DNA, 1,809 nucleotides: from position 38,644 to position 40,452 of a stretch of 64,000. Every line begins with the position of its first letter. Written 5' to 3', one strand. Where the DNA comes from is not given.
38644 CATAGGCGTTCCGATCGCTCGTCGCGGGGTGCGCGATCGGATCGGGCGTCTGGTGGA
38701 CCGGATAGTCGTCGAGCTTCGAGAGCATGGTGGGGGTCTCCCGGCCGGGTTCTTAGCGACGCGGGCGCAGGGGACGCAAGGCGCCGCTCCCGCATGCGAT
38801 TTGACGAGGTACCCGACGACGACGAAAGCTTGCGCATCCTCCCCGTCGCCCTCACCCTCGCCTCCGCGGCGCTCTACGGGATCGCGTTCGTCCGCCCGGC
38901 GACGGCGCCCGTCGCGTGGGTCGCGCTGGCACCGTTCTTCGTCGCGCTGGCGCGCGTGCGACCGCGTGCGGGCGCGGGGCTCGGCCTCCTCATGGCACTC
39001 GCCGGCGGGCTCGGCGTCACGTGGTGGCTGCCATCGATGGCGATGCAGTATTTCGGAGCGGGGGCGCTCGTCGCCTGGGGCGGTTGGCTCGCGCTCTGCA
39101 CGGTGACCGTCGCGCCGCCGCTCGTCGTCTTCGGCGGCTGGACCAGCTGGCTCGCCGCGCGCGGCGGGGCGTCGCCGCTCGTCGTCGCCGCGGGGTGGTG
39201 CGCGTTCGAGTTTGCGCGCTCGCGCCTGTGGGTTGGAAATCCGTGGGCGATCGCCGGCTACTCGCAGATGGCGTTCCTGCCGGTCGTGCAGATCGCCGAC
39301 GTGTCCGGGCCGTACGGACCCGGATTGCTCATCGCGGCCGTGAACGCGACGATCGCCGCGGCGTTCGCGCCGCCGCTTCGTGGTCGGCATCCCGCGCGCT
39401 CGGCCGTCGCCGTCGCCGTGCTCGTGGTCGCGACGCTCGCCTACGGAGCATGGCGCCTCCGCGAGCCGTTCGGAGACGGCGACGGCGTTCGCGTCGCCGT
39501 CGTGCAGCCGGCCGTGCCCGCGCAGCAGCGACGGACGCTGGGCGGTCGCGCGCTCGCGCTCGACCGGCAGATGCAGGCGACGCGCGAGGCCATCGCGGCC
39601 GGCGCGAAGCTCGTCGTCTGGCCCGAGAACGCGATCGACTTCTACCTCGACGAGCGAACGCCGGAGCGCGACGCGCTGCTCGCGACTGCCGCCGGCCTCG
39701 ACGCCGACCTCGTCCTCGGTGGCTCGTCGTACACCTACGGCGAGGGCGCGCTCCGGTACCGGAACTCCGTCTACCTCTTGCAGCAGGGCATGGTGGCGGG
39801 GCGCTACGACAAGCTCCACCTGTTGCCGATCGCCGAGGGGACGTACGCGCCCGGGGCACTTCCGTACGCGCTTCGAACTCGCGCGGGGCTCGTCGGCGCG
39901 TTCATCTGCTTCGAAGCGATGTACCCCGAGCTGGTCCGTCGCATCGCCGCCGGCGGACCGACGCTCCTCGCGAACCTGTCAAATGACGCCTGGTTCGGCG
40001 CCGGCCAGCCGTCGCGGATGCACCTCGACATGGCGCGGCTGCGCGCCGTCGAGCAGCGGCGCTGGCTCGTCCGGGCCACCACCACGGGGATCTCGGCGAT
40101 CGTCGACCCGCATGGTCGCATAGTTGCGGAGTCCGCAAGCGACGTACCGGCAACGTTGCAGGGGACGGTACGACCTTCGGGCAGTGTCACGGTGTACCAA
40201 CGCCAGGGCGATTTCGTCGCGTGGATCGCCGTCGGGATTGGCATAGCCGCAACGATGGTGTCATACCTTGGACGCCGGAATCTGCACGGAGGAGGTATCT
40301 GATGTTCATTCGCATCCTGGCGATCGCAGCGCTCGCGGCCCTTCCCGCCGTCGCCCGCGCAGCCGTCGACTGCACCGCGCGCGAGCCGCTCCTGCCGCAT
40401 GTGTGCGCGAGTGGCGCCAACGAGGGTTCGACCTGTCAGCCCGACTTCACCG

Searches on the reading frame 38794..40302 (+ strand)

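Call 57: search_protein_families(library=pfam, proteins=[window:38794-40302:+], max_evalue=0.001)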
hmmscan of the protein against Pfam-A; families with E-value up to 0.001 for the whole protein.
window:38794-40302:+ (502 aa): 2 families
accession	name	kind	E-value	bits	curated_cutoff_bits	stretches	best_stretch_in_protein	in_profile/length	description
PF00795.27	CN_hydrolase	-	7.4e-28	98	23.2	1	233-459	1-246/256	Carbon-nitrogen hydrolase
PF20154.4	LNT_N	-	2.4e-21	77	27.1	1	24-185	1-158/159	Apolipoprotein N-acyltransferase N-terminal domain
